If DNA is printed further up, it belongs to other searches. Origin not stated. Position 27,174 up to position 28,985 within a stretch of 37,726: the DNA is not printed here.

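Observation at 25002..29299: MNIO (DUF692)-DUF2063-DoxX RiPP cluster with an EGKCGE-repeat exported precursor and an extra FMN enzyme: candidate new copper-binding peptide system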

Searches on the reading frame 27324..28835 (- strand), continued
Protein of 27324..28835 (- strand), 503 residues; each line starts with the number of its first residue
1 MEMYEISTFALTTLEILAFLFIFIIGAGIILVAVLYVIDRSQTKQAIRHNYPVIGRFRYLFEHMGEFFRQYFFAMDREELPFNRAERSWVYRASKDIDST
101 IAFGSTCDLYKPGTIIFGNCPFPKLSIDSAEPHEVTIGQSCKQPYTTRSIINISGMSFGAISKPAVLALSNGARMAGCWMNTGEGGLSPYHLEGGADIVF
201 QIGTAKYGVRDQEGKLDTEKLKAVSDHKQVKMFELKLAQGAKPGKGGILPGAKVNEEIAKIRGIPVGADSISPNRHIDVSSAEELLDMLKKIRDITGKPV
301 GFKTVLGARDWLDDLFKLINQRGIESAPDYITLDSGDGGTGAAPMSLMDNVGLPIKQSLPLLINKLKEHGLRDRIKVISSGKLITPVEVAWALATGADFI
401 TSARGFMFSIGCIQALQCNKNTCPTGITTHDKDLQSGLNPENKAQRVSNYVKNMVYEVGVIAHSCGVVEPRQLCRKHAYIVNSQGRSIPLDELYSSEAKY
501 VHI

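Call 38: get_annotated_region(hit=H2, flank=6000)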
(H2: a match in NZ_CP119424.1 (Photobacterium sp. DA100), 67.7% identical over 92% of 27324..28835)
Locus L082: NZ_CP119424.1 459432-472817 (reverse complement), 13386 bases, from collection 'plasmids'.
description: Photobacterium sp. DA100 plasmid pDA100, complete sequence
organism: Photobacterium sp. DA100 (NCBI taxid 3027472)
taxonomy: Bacteria; Pseudomonadota; Gammaproteobacteria; Vibrionales; Vibrionaceae; Photobacterium; Photobacterium sp. DA100
host: -; source: -; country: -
typing (MOB-suite, as given by PLSDB): non-mobilizable
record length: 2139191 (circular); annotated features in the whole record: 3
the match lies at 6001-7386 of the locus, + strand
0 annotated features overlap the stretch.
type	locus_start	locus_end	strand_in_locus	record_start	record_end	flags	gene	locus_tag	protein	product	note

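Call 39: get_annotated_region(hit=H19, flank=6000)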
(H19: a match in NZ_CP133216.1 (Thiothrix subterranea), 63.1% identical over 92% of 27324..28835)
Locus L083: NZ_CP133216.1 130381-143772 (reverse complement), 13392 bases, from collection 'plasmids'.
description: Thiothrix subterranea strain DNT52 plasmid pThsubDNT52_1, complete sequence
organism: Thiothrix subterranea (NCBI taxid 2735563)
taxonomy: Bacteria; Pseudomonadota; Gammaproteobacteria; Thiotrichales; Thiotrichaceae; Thiothrix; Thiothrix subterranea
host: -; source: hydrogen sulfide spring; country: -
typing (MOB-suite, as given by PLSDB): non-mobilizable
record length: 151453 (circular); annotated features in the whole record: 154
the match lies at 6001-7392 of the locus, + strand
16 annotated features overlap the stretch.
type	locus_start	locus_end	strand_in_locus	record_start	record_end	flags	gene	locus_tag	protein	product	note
CDS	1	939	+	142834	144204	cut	-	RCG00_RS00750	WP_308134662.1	sigma-54 dependent transcriptional regulator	GO:0006355 - regulation of DNA-templated transcription [Evidence IEA]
CDS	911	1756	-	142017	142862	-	-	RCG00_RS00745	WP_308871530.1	DNA-binding domain-containing protein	-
CDS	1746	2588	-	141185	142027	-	-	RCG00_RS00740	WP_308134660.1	DUF692 domain-containing protein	-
CDS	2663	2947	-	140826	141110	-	-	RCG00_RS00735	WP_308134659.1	hypothetical protein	-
CDS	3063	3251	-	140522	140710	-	-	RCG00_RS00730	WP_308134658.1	DUF2892 domain-containing protein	-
CDS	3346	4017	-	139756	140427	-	-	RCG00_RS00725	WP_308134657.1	Crp/Fnr family transcriptional regulator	GO:0006355 - regulation of DNA-templated transcription [Evidence IEA]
CDS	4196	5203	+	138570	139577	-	-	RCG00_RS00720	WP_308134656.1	NAD-dependent epimerase/dehydratase family protein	-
CDS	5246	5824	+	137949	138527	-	-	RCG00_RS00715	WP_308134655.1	TetR/AcrR family transcriptional regulator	GO:0006355 - regulation of DNA-templated transcription [Evidence IEA]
CDS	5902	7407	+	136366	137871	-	-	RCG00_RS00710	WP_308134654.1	FMN-binding glutamate synthase family protein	GO:0006537 - glutamate biosynthetic process [Evidence IEA]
CDS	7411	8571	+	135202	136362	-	-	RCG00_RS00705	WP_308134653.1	cation:proton antiporter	GO:0006812 - monoatomic cation transport [Evidence IEA]; GO:0055085 - transmembrane transport [Evidence IEA]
CDS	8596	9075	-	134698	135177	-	-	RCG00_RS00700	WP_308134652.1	DUF302 domain-containing protein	-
CDS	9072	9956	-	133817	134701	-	-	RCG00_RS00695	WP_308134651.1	YiiX/YebB-like N1pC/P60 family cysteine hydrolase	-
CDS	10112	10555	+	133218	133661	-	-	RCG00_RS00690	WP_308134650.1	DUF6789 family protein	-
CDS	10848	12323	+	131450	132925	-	-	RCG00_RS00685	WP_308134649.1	SulP family inorganic anion transporter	-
CDS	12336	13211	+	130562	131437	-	-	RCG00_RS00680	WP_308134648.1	universal stress protein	-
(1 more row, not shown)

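Call 42: get_annotated_region(hit=H22, flank=5000)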
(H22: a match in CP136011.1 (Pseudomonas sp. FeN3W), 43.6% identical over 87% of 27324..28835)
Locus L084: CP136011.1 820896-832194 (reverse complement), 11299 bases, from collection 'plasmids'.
description: Pseudomonas sp. FeN3W plasmid unnamed, complete sequence
organism: Pseudomonas sp. FeN3W (NCBI taxid 3035478)
taxonomy: Bacteria; Pseudomonadota; Gammaproteobacteria; Pseudomonadales; Pseudomonadaceae; Pseudomonas; Pseudomonas sp. FeN3W
host: -; source: cell culture,marine sediment; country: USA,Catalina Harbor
typing (MOB-suite, as given by PLSDB): non-mobilizable
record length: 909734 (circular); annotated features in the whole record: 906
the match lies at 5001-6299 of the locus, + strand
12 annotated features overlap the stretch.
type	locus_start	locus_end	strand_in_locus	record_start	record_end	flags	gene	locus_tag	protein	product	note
CDS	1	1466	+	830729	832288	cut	-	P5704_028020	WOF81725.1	hypothetical protein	-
CDS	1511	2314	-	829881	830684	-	-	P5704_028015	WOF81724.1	DUF4116 domain-containing protein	-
CDS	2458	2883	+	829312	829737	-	-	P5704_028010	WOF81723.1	hypothetical protein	-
CDS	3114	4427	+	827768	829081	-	-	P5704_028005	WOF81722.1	transposase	-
CDS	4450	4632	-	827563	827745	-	-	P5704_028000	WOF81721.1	hypothetical protein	-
CDS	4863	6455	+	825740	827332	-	-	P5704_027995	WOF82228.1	FMN-binding glutamate synthase family protein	-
CDS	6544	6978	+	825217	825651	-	-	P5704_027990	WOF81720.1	hypothetical protein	-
CDS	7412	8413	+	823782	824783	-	-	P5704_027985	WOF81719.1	hypothetical protein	-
CDS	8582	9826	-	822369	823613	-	-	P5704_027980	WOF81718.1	transposase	-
CDS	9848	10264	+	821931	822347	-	tnpA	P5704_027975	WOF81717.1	IS200/IS605 family transposase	-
CDS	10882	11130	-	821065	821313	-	-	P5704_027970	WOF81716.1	hypothetical protein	-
CDS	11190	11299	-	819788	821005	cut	-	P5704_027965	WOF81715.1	DUF4236 domain-containing protein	-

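Call 43: get_annotated_region(hit=H24, flank=5000)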
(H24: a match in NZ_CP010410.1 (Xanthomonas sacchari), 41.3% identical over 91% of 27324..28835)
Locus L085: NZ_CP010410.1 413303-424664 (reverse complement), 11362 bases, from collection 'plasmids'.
description: Xanthomonas sacchari strain R1 plasmid unnamed, complete sequence
organism: Xanthomonas sacchari (NCBI taxid 56458)
taxonomy: Bacteria; Pseudomonadota; Gammaproteobacteria; Lysobacterales; Lysobacteraceae; Xanthomonas; Xanthomonas sacchari
host: -; source: cell culture,rice seeds; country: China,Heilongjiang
typing (MOB-suite, as given by PLSDB): non-mobilizable
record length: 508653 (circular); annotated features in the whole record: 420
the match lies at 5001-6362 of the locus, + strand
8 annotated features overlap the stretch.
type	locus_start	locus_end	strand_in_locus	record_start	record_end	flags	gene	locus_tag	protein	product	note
CDS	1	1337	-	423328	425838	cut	ptsP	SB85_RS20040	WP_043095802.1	phosphoenolpyruvate--protein phosphotransferase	GO:0009401 - phosphoenolpyruvate-dependent sugar phosphotransferase system [Evidence IEA]; GO:0006808 - regulation of ...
CDS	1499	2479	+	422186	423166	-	-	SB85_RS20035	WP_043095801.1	LacI family DNA-binding transcriptional regulator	GO:0006351 - DNA-templated transcription [Evidence IEA]; GO:0045892 - negative regulation of DNA-templated ...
CDS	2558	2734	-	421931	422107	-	-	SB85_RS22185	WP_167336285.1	hypothetical protein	-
CDS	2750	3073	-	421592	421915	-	-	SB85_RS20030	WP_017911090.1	hypothetical protein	-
CDS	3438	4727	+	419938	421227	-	-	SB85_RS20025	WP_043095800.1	nucleotide sugar dehydrogenase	GO:0000271 - polysaccharide biosynthetic process [Evidence IEA]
CDS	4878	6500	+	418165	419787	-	-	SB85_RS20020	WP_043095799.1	FMN-binding glutamate synthase family protein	GO:0006537 - glutamate biosynthetic process [Evidence IEA]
CDS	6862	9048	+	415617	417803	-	-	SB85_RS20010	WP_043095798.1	diguanylate cyclase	-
CDS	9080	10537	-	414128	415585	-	-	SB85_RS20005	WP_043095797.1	serine hydrolase domain-containing protein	-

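Call 44: get_annotated_region(hit=H20, flank=5000)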
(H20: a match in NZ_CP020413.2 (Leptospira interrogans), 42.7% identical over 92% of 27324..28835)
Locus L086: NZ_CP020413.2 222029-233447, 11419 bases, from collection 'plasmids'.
description: Leptospira interrogans serovar Copenhageni strain FDAARGOS_203 plasmid unnamed1, complete sequence
organism: Leptospira interrogans (NCBI taxid 44275)
taxonomy: Bacteria; Spirochaetota; Spirochaetia; Leptospirales; Leptospiraceae; Leptospira; Leptospira interrogans
host: -; source: Homo sapiens,human; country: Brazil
typing (MOB-suite, as given by PLSDB): non-mobilizable
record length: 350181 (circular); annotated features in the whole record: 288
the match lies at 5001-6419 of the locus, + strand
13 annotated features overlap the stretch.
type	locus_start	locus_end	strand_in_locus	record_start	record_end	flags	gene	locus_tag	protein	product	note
CDS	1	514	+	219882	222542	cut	-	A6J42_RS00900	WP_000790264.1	TonB-dependent receptor plug domain-containing protein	-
CDS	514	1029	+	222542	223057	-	-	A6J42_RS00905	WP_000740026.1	hypothetical protein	-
CDS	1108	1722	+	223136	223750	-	-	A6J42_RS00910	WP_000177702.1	MotA/TolQ/ExbB proton channel family protein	GO:0015031 - protein transport [Evidence IEA]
CDS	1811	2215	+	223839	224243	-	-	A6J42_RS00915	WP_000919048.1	biopolymer transporter ExbD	-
CDS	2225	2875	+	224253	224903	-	-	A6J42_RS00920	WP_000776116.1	energy transducer TonB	GO:0006810 - transport [Evidence IEA]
CDS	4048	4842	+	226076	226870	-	-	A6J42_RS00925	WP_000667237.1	UDP-2,3-diacylglucosamine diphosphatase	GO:0009245 - lipid A biosynthetic process [Evidence IEA]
CDS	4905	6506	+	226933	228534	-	-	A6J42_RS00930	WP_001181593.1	FMN-binding glutamate synthase family protein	GO:0006537 - glutamate biosynthetic process [Evidence IEA]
CDS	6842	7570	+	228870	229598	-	-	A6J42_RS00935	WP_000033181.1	Yip1 family protein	GO:0006888 - endoplasmic reticulum to Golgi vesicle-mediated transport [Evidence IEA]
CDS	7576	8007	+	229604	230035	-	-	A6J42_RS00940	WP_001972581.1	thioesterase family protein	-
CDS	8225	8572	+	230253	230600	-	-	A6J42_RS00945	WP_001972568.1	hypothetical protein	-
CDS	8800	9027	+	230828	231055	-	-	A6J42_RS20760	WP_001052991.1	hypothetical protein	-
CDS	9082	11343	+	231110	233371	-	-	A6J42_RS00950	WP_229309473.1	ATP-binding protein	-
CDS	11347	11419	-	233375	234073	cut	-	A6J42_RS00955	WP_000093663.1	SDR family oxidoreductase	-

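Call 50: search_protein_families(library=ncbifam, proteins=[L081:7447-9120:+, L081:9117-10502:+, L081:3611-4576:-], max_evalue=1e-20)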
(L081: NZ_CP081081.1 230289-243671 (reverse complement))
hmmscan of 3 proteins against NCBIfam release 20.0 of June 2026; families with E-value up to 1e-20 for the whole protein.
L081:7447-9120:+ (557 aa): 50 families (the best 25 are shown)
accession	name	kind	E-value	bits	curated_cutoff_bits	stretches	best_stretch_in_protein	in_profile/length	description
NF006187.0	PRK08322.1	equivalog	1.6e-259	861.9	509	1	13-555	3-546/548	acetolactate synthase large subunit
NF006378.0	PRK08617.1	equivalog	7.3e-129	430.6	510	1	11-548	7-549/556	acetolactate synthase AlsS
TIGR02418.1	acolac_catab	equivalog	1.6e-118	396.6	551.1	1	15-544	2-536/539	acetolactate synthase AlsS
NF006052.0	PRK08199.1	subfamily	6.5e-106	354.8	539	1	10-540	6-540/559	thiamine pyrophosphate protein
TIGR00118.1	acolac_lg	equivalog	4.7e-103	345.5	538.35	1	13-542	2-539/557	biosynthetic-type acetolactate synthase large subunit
NF004919.0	PRK06276.1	equivalog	6.9e-100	335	866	1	13-542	2-543/582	acetolactate synthase large subunit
NF006524.0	PRK08978.1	equivalog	1.2e-92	311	738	1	15-547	4-534/548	acetolactate synthase 2 catalytic subunit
NF004710.0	PRK06048.1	equivalog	2.7e-91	306.8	976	1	13-544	9-544/561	acetolactate synthase large subunit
NF006377.0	PRK08611.1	equivalog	1.6e-89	301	742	1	12-541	4-533/576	pyruvate oxidase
NF005651.0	PRK07418.1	subfamily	4.9e-86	289.3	942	1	14-543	21-565/617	acetolactate synthase large subunit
NF006122.0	PRK08266.1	subfamily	1.7e-84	284.2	571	1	14-541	6-528/543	hypothetical protein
NF006016.1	PRK08155.1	equivalog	1.8e-83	280.9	870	1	15-542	6-537/554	acetolactate synthase large subunit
NF005860.0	PRK07789.1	equivalog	2.7e-82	277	881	1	15-526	37-566/615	acetolactate synthase large subunit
NF005824.0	PRK07710.1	equivalog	6.1e-82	275.7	976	1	13-542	18-553/573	acetolactate synthase large subunit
NF005058.0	PRK06466.1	equivalog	1.9e-78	264.3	951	1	15-542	7-552/574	acetolactate synthase 3 large subunit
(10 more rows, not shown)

L081:9117-10502:+ (461 aa): 38 families (the best 25 are shown)
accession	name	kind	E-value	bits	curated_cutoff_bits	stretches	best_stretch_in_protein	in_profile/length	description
NF040648.1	lactal_redase_Meth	equivalog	5.6e-105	352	650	1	3-459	11-462/463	lactaldehyde dehydrogenase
TIGR03250.1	PhnAcAld_DH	equivalog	7.3e-88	295.3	635.65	1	3-452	17-463/472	phosphonoacetaldehyde dehydrogenase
NF047626.1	SulfactDhSafD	equivalog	9.6e-82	275.4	700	1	5-459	3-454/454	sulfoacetaldehyde dehydrogenase SafD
NF040869.1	G3PDH_Arch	equivalog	1e-81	275.1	780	1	3-458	33-490/502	NADP-dependent glyceraldehyde-3-phosphate dehydrogenase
TIGR01780.1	SSADH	subfamily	9.9e-80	268.6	646.35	1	7-450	1-443/448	succinate-semialdehyde dehydrogenase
NF010000.0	PRK13473.1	subfamily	1e-77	261.8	615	1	3-455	17-468/475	aminobutyraldehyde dehydrogenase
NF009725.0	PRK13252.1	equivalog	1.2e-76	258.2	593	1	3-459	22-479/488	betaine-aldehyde dehydrogenase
TIGR01804.1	BADH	equivalog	1e-73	248.4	668.6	1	3-440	13-452/467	betaine-aldehyde dehydrogenase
NF006916.0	PRK09407.1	equivalog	1.1e-73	248.6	521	1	3-440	34-473/526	succinic semialdehyde dehydrogenase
NF042993.1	AlphKGSA_gudD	equivalog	1.7e-70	238.1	770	1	6-441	22-461/481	alpha-ketoglutaric semialdehyde dehydrogenase GucD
NF007497.0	PRK10090.1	equivalog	8.6e-69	232.5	500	1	3-441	22-459/480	aldehyde dehydrogenase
NF045736.1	PaDhStyDRhodo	equivalog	5.2e-68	229.7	800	1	3-441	18-459/479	phenylacetaldehyde dehydrogenase StyD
NF052305.1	DioxValDhHalo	equivalog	1.5e-67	228.6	750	1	2-441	19-461/483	2,5-dioxovalerate dehydrogenase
NF045735.1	PaDhStyDPseudo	equivalog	5.6e-67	226.5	850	1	3-440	18-462/483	phenylacetaldehyde dehydrogenase StyD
NF008415.0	PRK11241.1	equivalog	1.3e-65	221.9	828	1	3-458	26-479/482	NADP-dependent succinate-semialdehyde dehydrogenase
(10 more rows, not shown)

L081:3611-4576:- (321 aa): 4 families
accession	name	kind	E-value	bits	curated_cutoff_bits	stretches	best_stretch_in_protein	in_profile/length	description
NF002564.0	PRK02190.1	subfamily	2.7e-58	197.6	302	1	30-316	28-301/307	agmatinase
TIGR01230.1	agmatinase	equivalog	7.3e-54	183.2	174.3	1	32-313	10-273/275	agmatinase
TIGR01227.1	hutG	equivalog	4.1e-41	141.2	229.15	1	32-313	32-306/307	formimidoylglutamase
TIGR01229.1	rocF_arginase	equivalog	6.7e-25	88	227.6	1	39-302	2-282/300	arginase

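Call 62: search_protein_families(library=pfam, proteins=[L083:2663-2947:-], max_evalue=0.001)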
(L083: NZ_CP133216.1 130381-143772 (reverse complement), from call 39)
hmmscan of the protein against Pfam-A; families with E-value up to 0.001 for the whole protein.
L083:2663-2947:- (94 aa): 0 families

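Call 69: find_encoding_contigs(protein=window:27324-28835:-, flank=10000, max_places=4)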
Protein window:27324-28835:- (503 aa): no gene with exactly this product is on record in the collection.
